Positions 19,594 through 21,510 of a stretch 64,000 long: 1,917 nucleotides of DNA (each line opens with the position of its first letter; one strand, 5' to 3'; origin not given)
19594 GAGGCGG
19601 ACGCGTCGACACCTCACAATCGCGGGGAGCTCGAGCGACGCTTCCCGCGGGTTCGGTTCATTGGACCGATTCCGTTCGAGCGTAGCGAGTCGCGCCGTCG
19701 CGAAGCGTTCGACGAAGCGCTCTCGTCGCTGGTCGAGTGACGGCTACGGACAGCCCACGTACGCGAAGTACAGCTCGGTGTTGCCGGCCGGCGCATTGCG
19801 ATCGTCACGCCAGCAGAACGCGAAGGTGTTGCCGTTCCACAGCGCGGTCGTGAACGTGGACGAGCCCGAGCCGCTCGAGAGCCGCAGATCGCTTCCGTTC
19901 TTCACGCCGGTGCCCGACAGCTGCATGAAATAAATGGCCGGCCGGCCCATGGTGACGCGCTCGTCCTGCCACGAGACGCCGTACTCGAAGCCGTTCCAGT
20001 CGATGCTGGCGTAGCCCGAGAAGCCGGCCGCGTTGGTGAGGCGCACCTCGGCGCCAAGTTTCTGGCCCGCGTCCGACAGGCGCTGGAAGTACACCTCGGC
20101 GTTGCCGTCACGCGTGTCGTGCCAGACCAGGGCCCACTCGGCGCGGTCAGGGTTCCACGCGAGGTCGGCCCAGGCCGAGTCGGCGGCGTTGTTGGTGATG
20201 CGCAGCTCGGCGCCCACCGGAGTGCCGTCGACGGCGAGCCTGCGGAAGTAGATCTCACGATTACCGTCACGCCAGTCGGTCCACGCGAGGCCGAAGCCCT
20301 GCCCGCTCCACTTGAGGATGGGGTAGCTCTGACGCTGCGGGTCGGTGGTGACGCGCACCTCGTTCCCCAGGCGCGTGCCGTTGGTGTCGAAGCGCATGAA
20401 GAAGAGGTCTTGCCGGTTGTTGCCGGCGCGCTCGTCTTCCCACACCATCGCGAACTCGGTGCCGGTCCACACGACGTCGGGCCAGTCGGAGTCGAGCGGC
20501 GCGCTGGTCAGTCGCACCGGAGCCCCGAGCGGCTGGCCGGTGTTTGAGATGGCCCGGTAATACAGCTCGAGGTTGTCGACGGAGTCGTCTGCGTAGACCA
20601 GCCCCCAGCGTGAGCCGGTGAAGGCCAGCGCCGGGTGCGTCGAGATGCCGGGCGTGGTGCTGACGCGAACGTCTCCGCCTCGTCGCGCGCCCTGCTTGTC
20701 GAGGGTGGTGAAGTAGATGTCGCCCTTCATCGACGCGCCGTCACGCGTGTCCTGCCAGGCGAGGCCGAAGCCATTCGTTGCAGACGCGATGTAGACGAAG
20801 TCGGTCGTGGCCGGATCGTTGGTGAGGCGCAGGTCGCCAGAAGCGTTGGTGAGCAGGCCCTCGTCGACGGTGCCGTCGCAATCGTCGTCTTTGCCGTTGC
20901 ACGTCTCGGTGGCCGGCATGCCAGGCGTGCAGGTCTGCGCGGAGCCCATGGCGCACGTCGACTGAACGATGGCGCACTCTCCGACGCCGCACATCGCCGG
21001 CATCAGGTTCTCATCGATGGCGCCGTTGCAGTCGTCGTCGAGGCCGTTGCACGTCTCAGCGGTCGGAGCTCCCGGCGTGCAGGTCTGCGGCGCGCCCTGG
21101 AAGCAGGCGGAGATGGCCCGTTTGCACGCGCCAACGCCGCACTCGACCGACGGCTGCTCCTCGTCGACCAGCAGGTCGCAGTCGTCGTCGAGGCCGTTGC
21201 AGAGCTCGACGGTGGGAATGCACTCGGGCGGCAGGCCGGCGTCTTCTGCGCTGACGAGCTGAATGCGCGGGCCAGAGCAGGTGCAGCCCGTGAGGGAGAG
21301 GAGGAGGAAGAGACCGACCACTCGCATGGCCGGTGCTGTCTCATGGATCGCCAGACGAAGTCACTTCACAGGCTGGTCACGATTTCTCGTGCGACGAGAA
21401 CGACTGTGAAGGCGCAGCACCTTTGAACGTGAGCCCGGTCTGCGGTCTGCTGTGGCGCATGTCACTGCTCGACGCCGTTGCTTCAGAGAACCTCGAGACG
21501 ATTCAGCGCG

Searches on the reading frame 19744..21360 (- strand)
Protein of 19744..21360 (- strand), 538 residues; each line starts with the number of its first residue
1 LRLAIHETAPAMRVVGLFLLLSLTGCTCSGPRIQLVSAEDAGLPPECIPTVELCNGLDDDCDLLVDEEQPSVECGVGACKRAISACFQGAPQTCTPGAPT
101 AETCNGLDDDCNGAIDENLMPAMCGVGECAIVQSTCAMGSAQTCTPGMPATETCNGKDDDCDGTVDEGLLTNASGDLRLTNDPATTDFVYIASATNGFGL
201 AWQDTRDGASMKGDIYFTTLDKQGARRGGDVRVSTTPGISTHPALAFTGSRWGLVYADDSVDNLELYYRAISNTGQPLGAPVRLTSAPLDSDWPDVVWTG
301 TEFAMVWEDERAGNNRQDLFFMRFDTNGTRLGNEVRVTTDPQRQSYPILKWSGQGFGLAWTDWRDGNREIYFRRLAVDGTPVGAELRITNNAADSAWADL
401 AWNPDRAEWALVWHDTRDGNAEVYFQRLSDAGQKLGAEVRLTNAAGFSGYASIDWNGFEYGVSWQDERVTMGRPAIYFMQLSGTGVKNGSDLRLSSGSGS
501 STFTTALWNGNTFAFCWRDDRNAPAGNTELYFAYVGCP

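Call 74: search_protein_families(library=pfam, proteins=[window:19744-21360:-], max_evalue=0.0001)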
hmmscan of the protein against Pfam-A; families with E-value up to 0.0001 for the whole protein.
window:19744-21360:- (538 aa): 1 family
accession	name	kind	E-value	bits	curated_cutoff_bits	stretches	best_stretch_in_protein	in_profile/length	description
PF11617.13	Cu-binding_MopE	-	7.5e-13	48.9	27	1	150-167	13-30/30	Putative metal-binding motif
